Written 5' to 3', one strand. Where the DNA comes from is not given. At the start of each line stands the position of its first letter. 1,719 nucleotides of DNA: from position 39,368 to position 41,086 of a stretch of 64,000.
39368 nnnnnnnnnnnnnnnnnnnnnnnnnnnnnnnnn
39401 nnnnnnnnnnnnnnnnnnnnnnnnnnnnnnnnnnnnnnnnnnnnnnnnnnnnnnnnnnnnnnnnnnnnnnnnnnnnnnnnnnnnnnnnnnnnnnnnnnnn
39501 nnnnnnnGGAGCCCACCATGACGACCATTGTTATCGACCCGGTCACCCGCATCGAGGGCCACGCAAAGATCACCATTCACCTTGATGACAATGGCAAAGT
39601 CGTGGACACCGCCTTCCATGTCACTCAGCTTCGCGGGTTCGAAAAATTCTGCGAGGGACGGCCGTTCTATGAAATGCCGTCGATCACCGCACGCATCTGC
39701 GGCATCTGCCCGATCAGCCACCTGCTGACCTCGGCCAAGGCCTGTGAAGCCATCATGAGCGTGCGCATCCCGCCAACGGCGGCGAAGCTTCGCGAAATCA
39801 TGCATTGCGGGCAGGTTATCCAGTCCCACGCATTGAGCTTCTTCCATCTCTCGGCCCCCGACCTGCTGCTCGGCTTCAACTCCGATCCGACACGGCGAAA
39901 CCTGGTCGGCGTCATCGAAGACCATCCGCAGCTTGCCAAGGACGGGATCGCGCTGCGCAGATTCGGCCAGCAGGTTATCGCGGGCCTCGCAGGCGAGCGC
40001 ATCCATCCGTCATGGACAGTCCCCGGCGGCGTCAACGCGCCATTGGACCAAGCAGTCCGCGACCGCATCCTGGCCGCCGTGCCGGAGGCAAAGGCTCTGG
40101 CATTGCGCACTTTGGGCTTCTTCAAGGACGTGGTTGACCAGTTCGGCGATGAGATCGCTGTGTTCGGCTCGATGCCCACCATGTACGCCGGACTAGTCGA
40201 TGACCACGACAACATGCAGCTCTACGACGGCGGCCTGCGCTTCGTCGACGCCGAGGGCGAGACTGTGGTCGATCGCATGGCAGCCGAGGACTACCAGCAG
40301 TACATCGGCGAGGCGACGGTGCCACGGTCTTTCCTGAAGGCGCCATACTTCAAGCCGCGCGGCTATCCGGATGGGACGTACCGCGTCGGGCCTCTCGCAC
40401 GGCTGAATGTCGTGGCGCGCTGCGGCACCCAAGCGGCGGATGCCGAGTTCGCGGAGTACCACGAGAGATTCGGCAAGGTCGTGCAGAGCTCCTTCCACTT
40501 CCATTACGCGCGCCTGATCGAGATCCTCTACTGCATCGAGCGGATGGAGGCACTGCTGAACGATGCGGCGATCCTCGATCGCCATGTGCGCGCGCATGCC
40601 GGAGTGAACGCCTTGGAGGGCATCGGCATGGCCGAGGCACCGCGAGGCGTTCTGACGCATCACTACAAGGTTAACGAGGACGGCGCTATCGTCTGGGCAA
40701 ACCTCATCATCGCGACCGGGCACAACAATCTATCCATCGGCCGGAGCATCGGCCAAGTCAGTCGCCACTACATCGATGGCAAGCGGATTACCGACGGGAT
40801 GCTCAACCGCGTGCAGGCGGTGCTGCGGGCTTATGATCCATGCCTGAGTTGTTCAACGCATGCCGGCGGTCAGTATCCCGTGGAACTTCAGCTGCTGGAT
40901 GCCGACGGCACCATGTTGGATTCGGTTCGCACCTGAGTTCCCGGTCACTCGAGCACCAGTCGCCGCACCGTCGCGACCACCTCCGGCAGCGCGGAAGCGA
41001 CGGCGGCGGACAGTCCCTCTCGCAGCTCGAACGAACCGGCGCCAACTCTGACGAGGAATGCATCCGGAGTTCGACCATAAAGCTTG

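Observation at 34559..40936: Hox-type [NiFe] hydrogenase whose NADH-diaphorase subunit is fused to a GltD/NfnB-like FAD-NADPH module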

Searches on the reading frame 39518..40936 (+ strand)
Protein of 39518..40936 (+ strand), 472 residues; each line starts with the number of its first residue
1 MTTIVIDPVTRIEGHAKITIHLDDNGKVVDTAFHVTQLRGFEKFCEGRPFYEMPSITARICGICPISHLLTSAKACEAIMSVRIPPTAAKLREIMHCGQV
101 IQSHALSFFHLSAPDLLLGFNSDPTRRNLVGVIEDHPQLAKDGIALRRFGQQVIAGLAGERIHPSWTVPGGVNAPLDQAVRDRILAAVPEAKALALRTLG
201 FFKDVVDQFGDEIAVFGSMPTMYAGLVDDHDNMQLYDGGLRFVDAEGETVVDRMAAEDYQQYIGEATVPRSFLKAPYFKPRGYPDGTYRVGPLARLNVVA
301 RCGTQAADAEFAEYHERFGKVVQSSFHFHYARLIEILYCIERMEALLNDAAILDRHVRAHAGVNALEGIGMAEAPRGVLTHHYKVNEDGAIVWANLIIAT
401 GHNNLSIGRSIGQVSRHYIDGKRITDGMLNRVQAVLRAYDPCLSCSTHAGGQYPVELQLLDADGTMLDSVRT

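Call 3: search_protein_families(library=pfam, proteins=[window:39518-40936:+])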
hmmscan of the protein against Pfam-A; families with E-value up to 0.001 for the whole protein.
window:39518-40936:+ (472 aa): 1 family
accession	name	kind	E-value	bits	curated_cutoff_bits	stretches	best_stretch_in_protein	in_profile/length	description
PF00374.24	NiFeSe_Hases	-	4.9e-32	112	25.8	2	39-115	1-77/508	Nickel-dependent hydrogenase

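Call 4: search_protein_families(library=ncbifam, proteins=[window:39518-40936:+])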
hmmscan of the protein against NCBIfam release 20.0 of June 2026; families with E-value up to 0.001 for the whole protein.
window:39518-40936:+ (472 aa): 11 families
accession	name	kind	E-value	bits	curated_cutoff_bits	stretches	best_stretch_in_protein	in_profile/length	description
NF041785.2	VhuA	equivalog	1.6e-122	409.1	800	1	1-415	1-413/418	F420-non-reducing hydrogenase Vhu subunit A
NF040828.1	sulfhyd_ShyA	equivalog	2e-57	195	700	1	4-448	3-411/415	NAD(P)-dependent hydrogenase/sulfhydrogenase 2 subunit alpha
TIGR03295.1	frhA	equivalog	8.2e-50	169.9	392.5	1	3-448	4-395/412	coenzyme F420 hydrogenase subunit alpha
NF033181.1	NiFeSe_hydrog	equivalog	4.1e-48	164.5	600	2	1-120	1-119/507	nickel-dependent hydrogenase large subunit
NF045518.1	H2_NiFeSe_large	exception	1.6e-44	152.6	780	2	2-124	2-123/485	NiFeSe hydrogenase large subunit HysA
NF040832.1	sulfhyd_HydA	equivalog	1.1e-37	130.2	880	1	3-448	4-422/426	NADPH-dependent hydrogenase/sulfhydrogenase 1 subunit alpha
NF007778.0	PRK10467.1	equivalog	2.4e-25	88.8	969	2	3-116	4-116/567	hydrogenase 2 large subunit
NF007550.0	PRK10170.1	equivalog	1.7e-23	82.9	1101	2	4-116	19-131/597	Ni/Fe-hydrogenase large subunit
NF004739.1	PRK06075.1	equivalog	2.2e-09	36.6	360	1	14-107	14-107/384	NADH-quinone oxidoreductase subunit D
NF041786.2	VhuU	equivalog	5e-07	29.4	70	1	428-448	7-27/45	F420-non-reducing hydrogenase selenoprotein subunit VhuU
TIGR01962.1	NuoD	equivalog_domain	5.7e-06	25.5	459.35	1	16-107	18-109/386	NADH dehydrogenase (quinone) subunit D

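Call 13: search_solved_structures(query=window:39518-40933:+, max_evalue=1e-10)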
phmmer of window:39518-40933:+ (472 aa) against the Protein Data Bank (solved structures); distinct sequences matched with E-value up to 1e-10: 67 (the best 60 are shown).
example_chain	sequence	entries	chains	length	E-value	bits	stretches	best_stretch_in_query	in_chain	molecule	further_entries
7t2r_D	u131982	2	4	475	1.6e-153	515.1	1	4-470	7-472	NiFe hydrogenase large subunit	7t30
5xf9_D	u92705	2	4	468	3.5e-124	418.4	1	4-448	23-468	NAD-reducing hydrogenase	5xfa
5odc_F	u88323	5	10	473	9.3e-110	370.8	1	3-458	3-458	Methyl-viologen reducing hydrogenase subunit A | Methyl-viologen reducing hydrogenase, subunit A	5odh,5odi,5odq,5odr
9sw2_F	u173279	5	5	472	6.7e-104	351.5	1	2-466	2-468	F420-non-reducing hydrogenase subunit A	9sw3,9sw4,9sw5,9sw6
9sfi_g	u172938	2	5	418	1.7e-102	346.9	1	3-414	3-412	Coenzyme F420-reducing hydrogenase, alpha subunit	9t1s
9nez_D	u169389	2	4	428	2.6e-34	122.1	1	4-449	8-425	Sulfhydrogenase 1 subunit alpha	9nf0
9e15_B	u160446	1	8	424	6e-34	120.9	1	4-448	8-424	Sulfhydrogenase 1 subunit alpha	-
9e1j_B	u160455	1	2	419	6.6e-34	120.8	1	4-448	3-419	Sulfhydrogenase 1 subunit alpha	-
6qgt_A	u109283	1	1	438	9.5e-34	120.2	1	4-448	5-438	F420-reducing hydrogenase, subunit alpha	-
6qgr_A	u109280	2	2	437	1.4e-33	119.7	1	4-448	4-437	Coenzyme F420 hydrogenase subunit alpha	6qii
5yxy_A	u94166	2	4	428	7.8e-33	117.2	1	4-449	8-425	Cytosolic NiFe-hydrogenase, alpha subunit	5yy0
9r51_A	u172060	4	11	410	1e-32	116.8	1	4-201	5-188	F420-reducing [NiFe]-hydrogenase from Methanothermococcus thermolithotrophicus subunit alp | F420-reducing [NiFe]-hydrogenase from Methanothermococcus thermolit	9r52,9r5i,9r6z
5jsu_B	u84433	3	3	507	1.9e-32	115.9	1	2-125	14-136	Periplasmic [NiFeSe] hydrogenase, large subunit, selenocysteine-containing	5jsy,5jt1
6rtp_B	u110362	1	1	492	1.7e-31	112.8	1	2-125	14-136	Periplasmic [NiFeSe] hydrogenase, large subunit, selenocysteine-containing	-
6z8m_B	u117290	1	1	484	4.2e-31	111.5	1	2-125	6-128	Periplasmic [NiFeSe] hydrogenase, large subunit, selenocysteine-containing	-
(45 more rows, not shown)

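Call 25: search_dna_similar(query=window:39518-40933:+, collection=plasmids, mode=protein, max_rows=30)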
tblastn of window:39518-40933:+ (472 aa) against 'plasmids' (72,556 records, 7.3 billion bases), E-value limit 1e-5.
Records with a match: 138; places in all: 169; records where one place covers at least 80% of the query: 24.
Best place of each record, by identity: <60% 138.
By first word of the organism name: Rhizobium 25; Escherichia 13; Azospirillum 13; Bradyrhizobium 10; Sinorhizobium 7; Alteromonas 7; Rhodococcus 6; Streptomyces 5; Mesorhizobium 5; Cupriavidus 4; and 29 more.
By predicted mobility (MOB-suite, as given by PLSDB): non-mobilizable 72; conjugative 45; mobilizable 21.
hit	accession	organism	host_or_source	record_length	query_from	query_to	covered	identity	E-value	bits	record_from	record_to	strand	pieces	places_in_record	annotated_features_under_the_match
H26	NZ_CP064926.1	Acaryochloris marina S15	cell culture,surface of Pikea pinnata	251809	4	470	99%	54.6%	7e-172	543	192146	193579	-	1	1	Ni/Fe hydrogenase subunit alpha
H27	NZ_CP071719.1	Acaryochloris sp. 'Moss Beach'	culture,intertidal zone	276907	4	470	99%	54.6%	7e-172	543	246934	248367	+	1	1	Ni/Fe hydrogenase subunit alpha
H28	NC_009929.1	Acaryochloris marina MBIC11017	-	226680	4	470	99%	54.4%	4e-172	543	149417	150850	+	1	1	Ni/Fe hydrogenase subunit alpha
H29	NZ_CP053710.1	Lichenicola cladoniae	Cladonia borealis,cell culture,lichen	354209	4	467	98%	44.0%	1e-121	398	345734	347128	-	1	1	Ni/Fe hydrogenase subunit alpha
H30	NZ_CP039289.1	Cupriavidus necator H16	single cell,sludge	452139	4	469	99%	40.2%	4e-110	365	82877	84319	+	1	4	hoxH: bidirectional NAD-reducing hydrogenase subunit HoxH | hydrogenase maturation protease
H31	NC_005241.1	Cupriavidus necator H16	-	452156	4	469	99%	40.2%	4e-110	365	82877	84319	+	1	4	hoxH: bidirectional NAD-reducing hydrogenase subunit HoxH | hydrogenase maturation protease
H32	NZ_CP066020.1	Cupriavidus necator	-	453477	4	469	99%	40.2%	4e-110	365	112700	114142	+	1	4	hoxH: bidirectional NAD-reducing hydrogenase subunit HoxH | hydrogenase maturation protease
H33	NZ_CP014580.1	Paraburkholderia phytofirmans OLGA172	-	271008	3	448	94%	29.5%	2e-37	153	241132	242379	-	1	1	nickel-dependent hydrogenase large subunit | oxidoreductase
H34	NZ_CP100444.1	Streptomyces rimosus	pure culture,OTC cluster deletion ...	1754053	9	448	93%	28.9%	2e-30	132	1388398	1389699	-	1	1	record has no annotation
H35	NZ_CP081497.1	Streptomyces sp. BHT-5-2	whole organism,plant soil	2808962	4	448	94%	28.5%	3e-37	153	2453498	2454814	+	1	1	none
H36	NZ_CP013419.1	Burkholderia savannae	soil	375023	3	448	94%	27.8%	8e-27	122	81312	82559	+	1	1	nickel-dependent hydrogenase large subunit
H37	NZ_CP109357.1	Streptomyces sp. NBC_01562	-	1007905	6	448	94%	27.8%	4e-39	159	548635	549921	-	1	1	record has no annotation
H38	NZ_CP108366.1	Streptomyces sp. NBC_01340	-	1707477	6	448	94%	27.8%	4e-39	159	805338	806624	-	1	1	none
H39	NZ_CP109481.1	Streptomyces sp. NBC_01450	-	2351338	6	448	94%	27.4%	2e-37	153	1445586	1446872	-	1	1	none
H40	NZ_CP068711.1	Burkholderia thailandensis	soil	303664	3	448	94%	27.1%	1e-33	142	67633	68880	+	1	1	nickel-dependent hydrogenase large subunit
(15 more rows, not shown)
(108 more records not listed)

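Call 26: get_annotated_region(hit=H31, flank=5000)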
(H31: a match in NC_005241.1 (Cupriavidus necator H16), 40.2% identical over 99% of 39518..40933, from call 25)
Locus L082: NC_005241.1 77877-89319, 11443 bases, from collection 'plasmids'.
description: Cupriavidus necator H16 megaplasmid pHG1, complete sequence
organism: Cupriavidus necator H16 (NCBI taxid 381666)
taxonomy: Bacteria; Pseudomonadota; Betaproteobacteria; Burkholderiales; Burkholderiaceae; Cupriavidus; Cupriavidus necator; Cupriavidus necator H16
host: -; source: -; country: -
typing (MOB-suite, as given by PLSDB): conjugative; replicon rep_cluster_120; relaxase MOBH,MOBP; mating-pair formation MPF_T
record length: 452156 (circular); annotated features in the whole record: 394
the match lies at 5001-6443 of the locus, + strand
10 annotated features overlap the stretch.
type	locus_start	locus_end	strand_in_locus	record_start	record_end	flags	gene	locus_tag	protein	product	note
CDS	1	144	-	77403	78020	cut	-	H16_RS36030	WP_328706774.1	tyrosine-type recombinase/integrase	GO:0015074 - DNA integration [Evidence IEA]; GO:0006310 - DNA recombination [Evidence IEA]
CDS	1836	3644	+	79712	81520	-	hoxF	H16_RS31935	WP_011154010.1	bidirectional NAD-reducing hydrogenase diaphorase subunit HoxF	-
CDS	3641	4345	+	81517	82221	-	hoxU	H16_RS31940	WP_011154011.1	bidirectional NAD-reducing hydrogenase diaphorase subunit HoxU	-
CDS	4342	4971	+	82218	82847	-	-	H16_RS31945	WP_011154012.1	NADP oxidoreductase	-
CDS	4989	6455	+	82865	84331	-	hoxH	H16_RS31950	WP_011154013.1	bidirectional NAD-reducing hydrogenase subunit HoxH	-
CDS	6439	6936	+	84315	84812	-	-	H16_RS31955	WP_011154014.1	hydrogenase maturation protease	-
CDS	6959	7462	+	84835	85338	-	-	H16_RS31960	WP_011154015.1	cyclic nucleotide-binding domain-containing protein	-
CDS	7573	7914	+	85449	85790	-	hypA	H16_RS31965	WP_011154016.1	hydrogenase maturation nickel metallochaperone HypA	GO:0036211 - protein modification process [Evidence IEA]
CDS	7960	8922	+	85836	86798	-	hypB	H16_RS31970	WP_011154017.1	hydrogenase nickel incorporation protein HypB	GO:0051604 - protein maturation [Evidence IEA]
CDS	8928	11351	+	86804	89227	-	hypF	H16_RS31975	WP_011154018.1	carbamoyltransferase HypF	GO:0036211 - protein modification process [Evidence IEA]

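Call 27: get_annotated_region(hit=H29, flank=8000)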
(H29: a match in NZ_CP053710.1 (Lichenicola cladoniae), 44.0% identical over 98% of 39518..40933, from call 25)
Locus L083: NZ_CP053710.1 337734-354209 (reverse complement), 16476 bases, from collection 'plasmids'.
description: Lichenicola cladoniae strain PAMC 26569 plasmid unnamed2, complete sequence
organism: Lichenicola cladoniae (NCBI taxid 1484109)
taxonomy: Bacteria; Pseudomonadota; Alphaproteobacteria; Rhodospirillales; Acetobacteraceae; Lichenicola; Lichenicola cladoniae
host: -; source: Cladonia borealis,cell culture,lichen; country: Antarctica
typing (MOB-suite, as given by PLSDB): non-mobilizable
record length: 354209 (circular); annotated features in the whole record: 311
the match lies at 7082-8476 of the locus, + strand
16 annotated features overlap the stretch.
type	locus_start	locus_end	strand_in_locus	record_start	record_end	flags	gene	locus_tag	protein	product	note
CDS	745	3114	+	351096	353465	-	-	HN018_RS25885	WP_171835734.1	phosphoketolase family protein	-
CDS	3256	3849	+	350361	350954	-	-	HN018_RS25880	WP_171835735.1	hypothetical protein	-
CDS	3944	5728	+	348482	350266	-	-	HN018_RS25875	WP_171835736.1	NAD(P)H-dependent oxidoreductase subunit E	-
CDS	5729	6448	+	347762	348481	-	-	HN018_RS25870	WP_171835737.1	2Fe-2S iron-sulfur cluster-binding protein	-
CDS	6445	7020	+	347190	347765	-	-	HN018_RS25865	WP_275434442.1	NADP oxidoreductase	-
CDS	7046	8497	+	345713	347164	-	-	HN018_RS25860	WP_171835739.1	Ni/Fe hydrogenase subunit alpha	-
CDS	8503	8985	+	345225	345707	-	-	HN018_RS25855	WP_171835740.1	hydrogenase maturation protease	-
CDS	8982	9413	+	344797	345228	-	-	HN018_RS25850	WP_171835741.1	response regulator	GO:0000160 - phosphorelay signal transduction system [Evidence IEA]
CDS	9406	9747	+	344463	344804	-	hypA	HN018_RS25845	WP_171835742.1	hydrogenase maturation nickel metallochaperone HypA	GO:0036211 - protein modification process [Evidence IEA]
CDS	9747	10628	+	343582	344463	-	hypB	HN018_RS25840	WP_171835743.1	hydrogenase nickel incorporation protein HypB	GO:0036211 - protein modification process [Evidence IEA]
CDS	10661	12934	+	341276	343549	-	hypF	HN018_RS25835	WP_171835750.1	carbamoyltransferase HypF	GO:0036211 - protein modification process [Evidence IEA]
CDS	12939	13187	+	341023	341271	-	-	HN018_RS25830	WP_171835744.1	HypC/HybG/HupF family hydrogenase formation chaperone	-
CDS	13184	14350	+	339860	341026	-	hypD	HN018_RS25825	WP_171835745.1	hydrogenase formation protein HypD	GO:0036211 - protein modification process [Evidence IEA]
CDS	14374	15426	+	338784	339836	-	hypE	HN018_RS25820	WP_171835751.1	hydrogenase expression/formation protein HypE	-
CDS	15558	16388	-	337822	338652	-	-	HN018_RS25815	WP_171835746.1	universal stress protein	-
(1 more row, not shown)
